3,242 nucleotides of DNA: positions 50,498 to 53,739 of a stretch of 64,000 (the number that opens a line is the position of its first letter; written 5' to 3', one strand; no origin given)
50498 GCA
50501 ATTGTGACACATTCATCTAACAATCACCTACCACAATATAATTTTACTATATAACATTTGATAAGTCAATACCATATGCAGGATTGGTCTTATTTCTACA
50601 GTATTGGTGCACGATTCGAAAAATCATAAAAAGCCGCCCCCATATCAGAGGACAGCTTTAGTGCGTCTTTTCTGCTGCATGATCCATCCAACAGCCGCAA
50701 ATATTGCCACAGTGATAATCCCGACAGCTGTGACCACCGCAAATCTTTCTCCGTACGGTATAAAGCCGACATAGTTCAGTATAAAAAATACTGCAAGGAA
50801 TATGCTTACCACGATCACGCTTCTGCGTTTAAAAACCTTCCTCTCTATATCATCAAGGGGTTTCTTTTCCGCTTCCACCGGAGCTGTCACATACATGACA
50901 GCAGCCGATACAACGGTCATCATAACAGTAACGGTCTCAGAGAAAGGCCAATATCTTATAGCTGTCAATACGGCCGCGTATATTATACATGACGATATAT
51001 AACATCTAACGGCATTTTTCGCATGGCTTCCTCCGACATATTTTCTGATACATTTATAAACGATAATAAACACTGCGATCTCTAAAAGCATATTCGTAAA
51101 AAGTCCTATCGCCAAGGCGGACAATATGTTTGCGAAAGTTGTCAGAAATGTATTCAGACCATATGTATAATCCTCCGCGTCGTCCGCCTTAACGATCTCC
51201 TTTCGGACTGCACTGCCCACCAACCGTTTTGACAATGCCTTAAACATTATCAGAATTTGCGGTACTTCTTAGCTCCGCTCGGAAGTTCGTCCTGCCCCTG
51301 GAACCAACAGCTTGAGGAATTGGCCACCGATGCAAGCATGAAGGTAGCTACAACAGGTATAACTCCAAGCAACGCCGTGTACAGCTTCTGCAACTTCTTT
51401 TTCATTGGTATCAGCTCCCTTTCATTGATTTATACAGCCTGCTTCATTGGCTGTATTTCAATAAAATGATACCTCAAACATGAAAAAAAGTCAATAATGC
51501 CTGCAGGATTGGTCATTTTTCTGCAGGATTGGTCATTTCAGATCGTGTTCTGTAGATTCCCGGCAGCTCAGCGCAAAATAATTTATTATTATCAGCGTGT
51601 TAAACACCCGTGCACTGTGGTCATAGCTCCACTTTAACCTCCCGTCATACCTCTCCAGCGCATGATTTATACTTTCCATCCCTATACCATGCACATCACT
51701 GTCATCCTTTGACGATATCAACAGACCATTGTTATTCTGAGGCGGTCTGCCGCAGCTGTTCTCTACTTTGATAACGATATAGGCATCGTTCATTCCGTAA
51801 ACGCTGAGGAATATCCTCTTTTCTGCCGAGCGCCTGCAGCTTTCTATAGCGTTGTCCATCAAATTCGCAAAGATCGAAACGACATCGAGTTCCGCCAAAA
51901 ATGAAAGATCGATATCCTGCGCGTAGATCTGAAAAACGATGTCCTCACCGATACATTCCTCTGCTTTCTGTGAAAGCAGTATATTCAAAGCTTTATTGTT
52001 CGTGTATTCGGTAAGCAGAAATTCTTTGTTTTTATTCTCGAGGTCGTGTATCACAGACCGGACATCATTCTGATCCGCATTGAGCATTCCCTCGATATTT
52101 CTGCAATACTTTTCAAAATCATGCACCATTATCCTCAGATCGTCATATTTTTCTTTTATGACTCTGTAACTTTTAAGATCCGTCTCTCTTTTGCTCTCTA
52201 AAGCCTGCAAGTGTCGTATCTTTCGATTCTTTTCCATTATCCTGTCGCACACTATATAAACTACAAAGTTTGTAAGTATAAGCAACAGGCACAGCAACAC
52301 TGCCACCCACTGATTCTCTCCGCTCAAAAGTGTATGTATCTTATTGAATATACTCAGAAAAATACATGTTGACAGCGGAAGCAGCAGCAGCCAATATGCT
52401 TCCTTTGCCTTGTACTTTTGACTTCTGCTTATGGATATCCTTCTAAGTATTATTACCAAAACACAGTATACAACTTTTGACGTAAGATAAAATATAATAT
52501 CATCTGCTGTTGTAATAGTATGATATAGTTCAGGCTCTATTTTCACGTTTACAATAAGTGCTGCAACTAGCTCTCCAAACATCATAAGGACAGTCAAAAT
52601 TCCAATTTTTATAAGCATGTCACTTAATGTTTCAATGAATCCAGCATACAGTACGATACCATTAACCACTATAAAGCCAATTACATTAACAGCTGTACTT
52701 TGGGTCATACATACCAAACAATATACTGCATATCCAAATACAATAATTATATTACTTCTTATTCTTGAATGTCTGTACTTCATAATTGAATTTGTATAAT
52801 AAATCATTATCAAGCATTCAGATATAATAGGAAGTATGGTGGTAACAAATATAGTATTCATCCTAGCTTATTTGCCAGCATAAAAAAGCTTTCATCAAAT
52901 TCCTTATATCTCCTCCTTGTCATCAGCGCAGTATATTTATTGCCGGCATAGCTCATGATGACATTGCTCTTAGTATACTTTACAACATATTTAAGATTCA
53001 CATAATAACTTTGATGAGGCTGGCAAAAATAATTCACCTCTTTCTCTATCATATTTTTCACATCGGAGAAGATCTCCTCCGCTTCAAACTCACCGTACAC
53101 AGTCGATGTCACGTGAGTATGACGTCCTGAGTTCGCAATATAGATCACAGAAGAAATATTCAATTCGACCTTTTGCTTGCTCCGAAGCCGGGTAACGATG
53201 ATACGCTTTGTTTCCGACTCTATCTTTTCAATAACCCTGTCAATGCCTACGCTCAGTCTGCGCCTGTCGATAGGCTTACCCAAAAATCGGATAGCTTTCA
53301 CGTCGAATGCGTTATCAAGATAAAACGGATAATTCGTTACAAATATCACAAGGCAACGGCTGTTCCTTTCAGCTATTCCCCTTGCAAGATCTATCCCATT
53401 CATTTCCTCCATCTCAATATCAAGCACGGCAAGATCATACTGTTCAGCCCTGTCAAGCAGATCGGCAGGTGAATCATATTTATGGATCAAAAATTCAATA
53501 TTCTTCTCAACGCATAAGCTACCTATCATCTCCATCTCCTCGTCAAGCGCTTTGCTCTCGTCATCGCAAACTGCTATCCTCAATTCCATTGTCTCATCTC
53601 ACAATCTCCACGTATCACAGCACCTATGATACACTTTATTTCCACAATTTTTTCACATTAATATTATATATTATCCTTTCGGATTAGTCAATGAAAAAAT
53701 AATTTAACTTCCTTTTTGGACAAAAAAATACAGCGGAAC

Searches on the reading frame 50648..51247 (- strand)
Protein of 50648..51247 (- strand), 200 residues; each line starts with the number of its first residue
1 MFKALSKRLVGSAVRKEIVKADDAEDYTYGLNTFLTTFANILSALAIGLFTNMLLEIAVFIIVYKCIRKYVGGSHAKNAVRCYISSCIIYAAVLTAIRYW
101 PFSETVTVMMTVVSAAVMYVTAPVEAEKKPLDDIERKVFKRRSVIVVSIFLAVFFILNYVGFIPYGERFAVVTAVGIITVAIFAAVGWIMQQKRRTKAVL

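Call 12: find_encoding_contigs(protein=window:50648-51247:-, flank=10000, max_places=10)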
Protein window:50648-51247:- (200 aa): no gene with exactly this product is on record in the collection.

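Call 13: search_protein_families(library=pfam, proteins=[window:50648-51247:-])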
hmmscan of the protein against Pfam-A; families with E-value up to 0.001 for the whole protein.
window:50648-51247:- (200 aa): 1 family
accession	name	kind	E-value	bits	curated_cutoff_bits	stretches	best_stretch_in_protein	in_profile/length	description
PF04647.20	AgrB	-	3.4e-38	131.3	23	1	7-184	2-181/185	Accessory gene regulator B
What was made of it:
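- On agr-type peptide quorum-sensing locus: Pfam AgrB PF04647, E=3.4e-38, for 50648-51247 on the - strand (call 13).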

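Call 14: find_related_loci(query=window:50648-51247:-, collection=genome_contigs, flank=6000)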
Query window:50648-51247:- (200 aa) in genome_contigs; peptide patterns used: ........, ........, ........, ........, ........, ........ (x = any residue, [..] = any of these).
95 stretches matched a pattern, but none encodes a relative of the query by tblastn (E <= 1e-3).
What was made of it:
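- Tried and rejected: AgrB against genome_contigs gave 0 hits (call 14).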

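Call 15: find_homologous_proteins(query=window:50648-51247:-)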
Query window:50648-51247:- (200 aa): 17 proteins with E <= 0.001 among 433 candidates.
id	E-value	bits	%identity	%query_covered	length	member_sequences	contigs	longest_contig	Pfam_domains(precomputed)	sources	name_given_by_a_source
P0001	8.7e-115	399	95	100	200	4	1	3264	PF04647.21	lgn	-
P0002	1.5e-113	395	94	100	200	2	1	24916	PF04647.21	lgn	-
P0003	3.8e-107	374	92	96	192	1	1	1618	PF04647.21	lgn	-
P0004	1.1e-57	213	56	94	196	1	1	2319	PF04647.21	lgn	-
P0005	1.4e-53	200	49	94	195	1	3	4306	PF04647.21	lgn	-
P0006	2.8e-52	195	49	83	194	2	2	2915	PF04647.21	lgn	-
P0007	2.9e-52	195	50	99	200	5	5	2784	PF04647.21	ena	-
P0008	4.0e-51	192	51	96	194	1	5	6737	PF04647.21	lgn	-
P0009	1.3e-50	190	48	98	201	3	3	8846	PF04647.21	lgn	-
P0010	1.9e-50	189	48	94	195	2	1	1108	PF04647.21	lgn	-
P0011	4.3e-50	188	49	97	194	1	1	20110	PF04647.21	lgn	-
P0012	1.1e-49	187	51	94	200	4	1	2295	PF04647.21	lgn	-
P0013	1.4e-49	187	50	94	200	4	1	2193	PF04647.21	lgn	-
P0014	1.9e-49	186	49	97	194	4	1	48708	PF04647.21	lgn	-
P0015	4.0e-47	179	51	94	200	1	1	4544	PF04647.21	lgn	-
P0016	5.0e-45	172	53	80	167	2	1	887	PF04647.21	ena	-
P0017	1.1e-32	132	40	77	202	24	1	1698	PF04647.21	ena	-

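Call 16: find_encoding_contigs(protein=P0002, flank=6000, max_places=4)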
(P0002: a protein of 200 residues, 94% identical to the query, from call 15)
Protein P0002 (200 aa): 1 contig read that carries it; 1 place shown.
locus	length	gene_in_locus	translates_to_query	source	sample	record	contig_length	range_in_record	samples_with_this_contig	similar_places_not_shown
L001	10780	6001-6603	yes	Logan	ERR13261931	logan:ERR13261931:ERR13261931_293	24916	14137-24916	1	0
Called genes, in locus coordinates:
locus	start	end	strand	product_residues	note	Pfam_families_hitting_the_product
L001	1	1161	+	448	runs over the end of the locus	PF09479:Flg_new, PF00395:SLH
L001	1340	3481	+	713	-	PF07470:Glyco_hydro_88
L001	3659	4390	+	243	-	PF00072:Response_reg, PF04397:LytTR (weak)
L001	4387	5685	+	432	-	PF14501:HATPase_c_5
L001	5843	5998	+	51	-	-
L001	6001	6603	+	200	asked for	PF04647:AgrB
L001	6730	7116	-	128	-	-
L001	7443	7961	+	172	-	PF18927:CrtO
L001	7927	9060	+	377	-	PF06925:MGDG_synth, PF04101:Glyco_tran_28_C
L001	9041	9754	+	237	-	PF14378:PAP2_3 (faint), PF01569:PAP2 (weak)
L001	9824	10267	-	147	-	PF00011:HSP20, PF17886:ArsA_HSP20 (weak)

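Call 17: find_encoding_contigs(protein=P0001, flank=6000, max_places=4)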
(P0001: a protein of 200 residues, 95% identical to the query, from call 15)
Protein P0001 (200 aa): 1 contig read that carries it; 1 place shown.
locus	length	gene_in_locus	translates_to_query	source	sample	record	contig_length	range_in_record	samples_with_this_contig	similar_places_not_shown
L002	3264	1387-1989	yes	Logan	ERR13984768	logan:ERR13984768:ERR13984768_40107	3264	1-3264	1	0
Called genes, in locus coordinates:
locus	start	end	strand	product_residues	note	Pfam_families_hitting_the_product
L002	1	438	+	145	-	?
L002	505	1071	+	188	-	PF14501:HATPase_c_5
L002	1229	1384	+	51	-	-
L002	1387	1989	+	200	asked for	PF04647:AgrB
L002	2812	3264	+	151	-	?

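Call 18: find_encoding_contigs(protein=P0003, flank=6000, max_places=4)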
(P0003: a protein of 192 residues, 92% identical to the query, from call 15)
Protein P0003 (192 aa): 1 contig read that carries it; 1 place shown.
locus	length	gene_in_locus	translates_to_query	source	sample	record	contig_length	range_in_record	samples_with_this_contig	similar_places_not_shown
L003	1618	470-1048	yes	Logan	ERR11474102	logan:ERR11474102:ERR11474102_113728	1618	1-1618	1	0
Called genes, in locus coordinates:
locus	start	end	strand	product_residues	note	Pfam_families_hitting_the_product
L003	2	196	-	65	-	?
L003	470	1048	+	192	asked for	PF04647:AgrB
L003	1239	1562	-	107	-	-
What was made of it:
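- An ORF of 101-128 aa is called on that strand in two relatives (calls 16, 18).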

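Call 20: find_encoding_contigs(protein=P0014, flank=5000, max_places=3)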
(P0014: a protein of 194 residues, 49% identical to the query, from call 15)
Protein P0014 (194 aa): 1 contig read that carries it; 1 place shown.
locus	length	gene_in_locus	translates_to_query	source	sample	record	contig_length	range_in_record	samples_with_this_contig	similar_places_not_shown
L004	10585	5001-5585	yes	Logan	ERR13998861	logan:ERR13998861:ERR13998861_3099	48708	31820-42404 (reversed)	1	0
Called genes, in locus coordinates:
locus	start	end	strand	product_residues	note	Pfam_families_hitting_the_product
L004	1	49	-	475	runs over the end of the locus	PF00239:Resolvase, PF07508:Recombinase, PF13408:Zn_ribbon_recom (weak)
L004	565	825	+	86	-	-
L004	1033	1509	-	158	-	PF03073:TspO_MBR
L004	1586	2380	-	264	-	PF00702:Hydrolase (faint), PF08282:Hydrolase_3, PF12710:HAD (faint)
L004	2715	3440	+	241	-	PF00072:Response_reg, PF04397:LytTR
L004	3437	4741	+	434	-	PF14501:HATPase_c_5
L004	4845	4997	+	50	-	-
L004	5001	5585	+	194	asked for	PF04647:AgrB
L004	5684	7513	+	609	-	PF08497:Radical_SAM_N, PF04055:Radical_SAM (weak), PF11842:DUF3362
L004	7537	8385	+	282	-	PF00763:THF_DHG_CYH, PF02882:THF_DHG_CYH_C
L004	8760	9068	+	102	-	PF03179:V-ATPase_G (weak)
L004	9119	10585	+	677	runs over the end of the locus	PF01496:V_ATPase_I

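Call 21: find_encoding_contigs(protein=P0011, flank=5000, max_places=3)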
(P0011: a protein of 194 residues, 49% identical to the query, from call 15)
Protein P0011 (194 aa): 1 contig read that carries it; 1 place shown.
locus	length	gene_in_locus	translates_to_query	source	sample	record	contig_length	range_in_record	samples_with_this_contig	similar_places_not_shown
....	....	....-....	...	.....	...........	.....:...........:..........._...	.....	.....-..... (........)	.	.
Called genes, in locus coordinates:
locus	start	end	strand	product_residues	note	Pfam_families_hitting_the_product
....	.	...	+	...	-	?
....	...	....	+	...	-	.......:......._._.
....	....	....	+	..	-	-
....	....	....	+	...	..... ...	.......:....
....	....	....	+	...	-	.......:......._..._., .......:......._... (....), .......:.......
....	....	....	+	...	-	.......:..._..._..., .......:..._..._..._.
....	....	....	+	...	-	-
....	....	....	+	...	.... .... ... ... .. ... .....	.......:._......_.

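Call 22: find_encoding_contigs(protein=P0009, flank=5000, max_places=3)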
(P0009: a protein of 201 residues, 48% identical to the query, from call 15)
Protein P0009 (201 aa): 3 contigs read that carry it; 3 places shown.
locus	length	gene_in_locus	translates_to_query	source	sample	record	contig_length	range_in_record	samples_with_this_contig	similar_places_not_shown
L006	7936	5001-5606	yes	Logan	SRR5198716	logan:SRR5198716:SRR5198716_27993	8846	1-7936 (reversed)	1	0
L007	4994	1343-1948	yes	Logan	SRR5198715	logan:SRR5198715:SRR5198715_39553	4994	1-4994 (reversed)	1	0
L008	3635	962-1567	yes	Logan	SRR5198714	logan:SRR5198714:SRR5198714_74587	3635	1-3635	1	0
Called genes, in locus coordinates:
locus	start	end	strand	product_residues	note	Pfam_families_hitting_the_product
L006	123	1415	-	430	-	PF14501:HATPase_c_5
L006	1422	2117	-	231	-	PF00072:Response_reg (weak), PF04397:LytTR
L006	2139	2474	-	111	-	PF13560:HTH_31, PF01381:HTH_3, PF12844:HTH_19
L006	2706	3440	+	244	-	PF00072:Response_reg, PF04397:LytTR (weak)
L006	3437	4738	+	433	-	PF02518:HATPase_c (weak), PF14501:HATPase_c_5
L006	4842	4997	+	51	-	-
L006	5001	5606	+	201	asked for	PF04647:AgrB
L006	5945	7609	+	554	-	-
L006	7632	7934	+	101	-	?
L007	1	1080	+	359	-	?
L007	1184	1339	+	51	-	-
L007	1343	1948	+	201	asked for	PF04647:AgrB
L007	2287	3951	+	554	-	-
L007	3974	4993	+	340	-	?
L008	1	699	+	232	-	?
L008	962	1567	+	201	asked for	PF04647:AgrB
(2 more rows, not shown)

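Call 23: find_encoding_contigs(protein=P0008, flank=5000, max_places=3)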
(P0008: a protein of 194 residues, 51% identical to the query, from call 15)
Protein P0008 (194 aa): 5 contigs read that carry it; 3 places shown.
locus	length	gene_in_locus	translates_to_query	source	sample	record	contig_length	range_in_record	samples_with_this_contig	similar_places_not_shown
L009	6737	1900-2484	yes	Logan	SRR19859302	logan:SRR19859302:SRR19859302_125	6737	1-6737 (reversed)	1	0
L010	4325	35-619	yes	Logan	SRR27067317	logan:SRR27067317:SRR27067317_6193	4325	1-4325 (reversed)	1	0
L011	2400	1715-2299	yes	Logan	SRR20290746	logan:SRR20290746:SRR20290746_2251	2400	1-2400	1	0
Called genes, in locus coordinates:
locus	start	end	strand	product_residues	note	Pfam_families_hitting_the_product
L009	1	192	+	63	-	?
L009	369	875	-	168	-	PF02371:Transposase_20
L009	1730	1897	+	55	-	-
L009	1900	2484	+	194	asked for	PF04647:AgrB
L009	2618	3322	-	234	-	PF01520:Amidase_3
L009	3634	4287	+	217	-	PF19700:DUF6198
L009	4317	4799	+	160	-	PF03167:UDG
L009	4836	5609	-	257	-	-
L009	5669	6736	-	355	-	?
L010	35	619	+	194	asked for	PF04647:AgrB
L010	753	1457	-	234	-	PF01520:Amidase_3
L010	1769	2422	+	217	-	PF19700:DUF6198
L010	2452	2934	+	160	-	PF03167:UDG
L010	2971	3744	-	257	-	-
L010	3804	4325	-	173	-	?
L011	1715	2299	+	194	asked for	PF04647:AgrB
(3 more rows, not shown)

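Call 61: find_encoding_contigs(protein=P0004, flank=5000, max_places=3)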
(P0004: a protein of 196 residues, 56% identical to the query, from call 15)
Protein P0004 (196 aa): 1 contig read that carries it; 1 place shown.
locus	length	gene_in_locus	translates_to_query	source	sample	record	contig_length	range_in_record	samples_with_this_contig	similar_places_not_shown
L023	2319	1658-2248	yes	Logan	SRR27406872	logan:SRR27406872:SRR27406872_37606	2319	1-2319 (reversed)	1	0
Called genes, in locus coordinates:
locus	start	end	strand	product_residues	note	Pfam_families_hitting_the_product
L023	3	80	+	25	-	?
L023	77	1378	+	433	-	PF14501:HATPase_c_5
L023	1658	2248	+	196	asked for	PF04647:AgrB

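Call 62: find_encoding_contigs(protein=P0015, flank=5000, max_places=3)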
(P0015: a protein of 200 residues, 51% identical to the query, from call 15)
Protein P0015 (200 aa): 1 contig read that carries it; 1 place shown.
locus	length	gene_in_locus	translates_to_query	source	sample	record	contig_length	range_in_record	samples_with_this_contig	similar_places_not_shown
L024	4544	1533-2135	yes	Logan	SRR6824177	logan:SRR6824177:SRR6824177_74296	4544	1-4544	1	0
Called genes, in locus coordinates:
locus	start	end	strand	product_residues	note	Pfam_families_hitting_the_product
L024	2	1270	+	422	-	?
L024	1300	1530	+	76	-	-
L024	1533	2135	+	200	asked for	PF04647:AgrB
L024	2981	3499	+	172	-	-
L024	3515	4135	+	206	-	-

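Call 69: find_encoding_contigs(protein=P0012, flank=5000, max_places=4)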
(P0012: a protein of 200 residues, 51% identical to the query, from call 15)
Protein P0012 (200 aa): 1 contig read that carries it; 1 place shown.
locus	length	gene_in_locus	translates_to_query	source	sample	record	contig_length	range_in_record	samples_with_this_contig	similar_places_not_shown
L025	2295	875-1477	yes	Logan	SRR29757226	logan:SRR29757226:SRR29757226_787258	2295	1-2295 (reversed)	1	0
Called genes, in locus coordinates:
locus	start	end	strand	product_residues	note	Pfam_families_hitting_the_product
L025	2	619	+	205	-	?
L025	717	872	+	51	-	-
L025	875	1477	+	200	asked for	PF04647:AgrB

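Call 90: search_protein_families(library=pfam, proteins=[L006:5945-7606:+, L024:2981-3496:+, L024:3515-4132:+], max_evalue=0.01)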
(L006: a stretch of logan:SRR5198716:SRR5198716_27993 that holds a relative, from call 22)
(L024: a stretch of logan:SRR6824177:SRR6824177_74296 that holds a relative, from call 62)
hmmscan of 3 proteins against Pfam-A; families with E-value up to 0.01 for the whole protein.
L006:5945-7606:+ (554 aa): 0 families

L024:2981-3496:+ (172 aa): 0 families

L024:3515-4132:+ (206 aa): 3 families
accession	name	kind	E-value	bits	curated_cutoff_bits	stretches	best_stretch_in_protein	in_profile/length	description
PF13624.11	SurA_N_3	-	0.00034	20.9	27.2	1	14-108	21-116/162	SurA-like N-terminal domain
PF13623.11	SurA_N_2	-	0.00042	20.7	28.5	1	33-108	30-118/145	SurA-like N-terminal domain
PF16308.10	DUF4950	-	0.00061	20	25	1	48-96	92-143/191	Domain of unknown function (DUF4950)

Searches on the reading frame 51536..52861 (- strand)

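Call 13: search_protein_families(library=pfam, proteins=[window:51536-52861:-])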
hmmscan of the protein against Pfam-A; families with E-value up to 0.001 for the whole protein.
window:51536-52861:- (442 aa): 1 family
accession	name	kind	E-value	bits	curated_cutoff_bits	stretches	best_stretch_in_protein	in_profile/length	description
PF14501.12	HATPase_c_5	-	1.6e-17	63.7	22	1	324-426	3-101/102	GHKL domain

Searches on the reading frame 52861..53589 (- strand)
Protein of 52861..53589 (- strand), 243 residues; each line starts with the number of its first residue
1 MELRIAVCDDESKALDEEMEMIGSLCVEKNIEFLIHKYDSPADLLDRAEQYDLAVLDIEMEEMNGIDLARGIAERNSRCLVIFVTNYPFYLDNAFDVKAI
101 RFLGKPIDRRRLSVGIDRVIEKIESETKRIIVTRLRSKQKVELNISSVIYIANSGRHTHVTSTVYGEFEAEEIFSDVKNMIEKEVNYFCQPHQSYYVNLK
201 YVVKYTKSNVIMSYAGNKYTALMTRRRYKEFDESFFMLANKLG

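Call 13: search_protein_families(library=pfam, proteins=[window:52861-53589:-])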
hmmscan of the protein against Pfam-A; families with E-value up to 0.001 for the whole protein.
window:52861-53589:- (243 aa): 2 families
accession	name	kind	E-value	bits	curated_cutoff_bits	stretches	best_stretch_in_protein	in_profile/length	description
PF00072.30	Response_reg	-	1.7e-12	47.9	30.2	1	34-113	24-107/111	Response regulator receiver domain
PF04397.21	LytTR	-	8.1e-08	32.8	22.6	1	141-233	4-95/98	LytTr DNA-binding domain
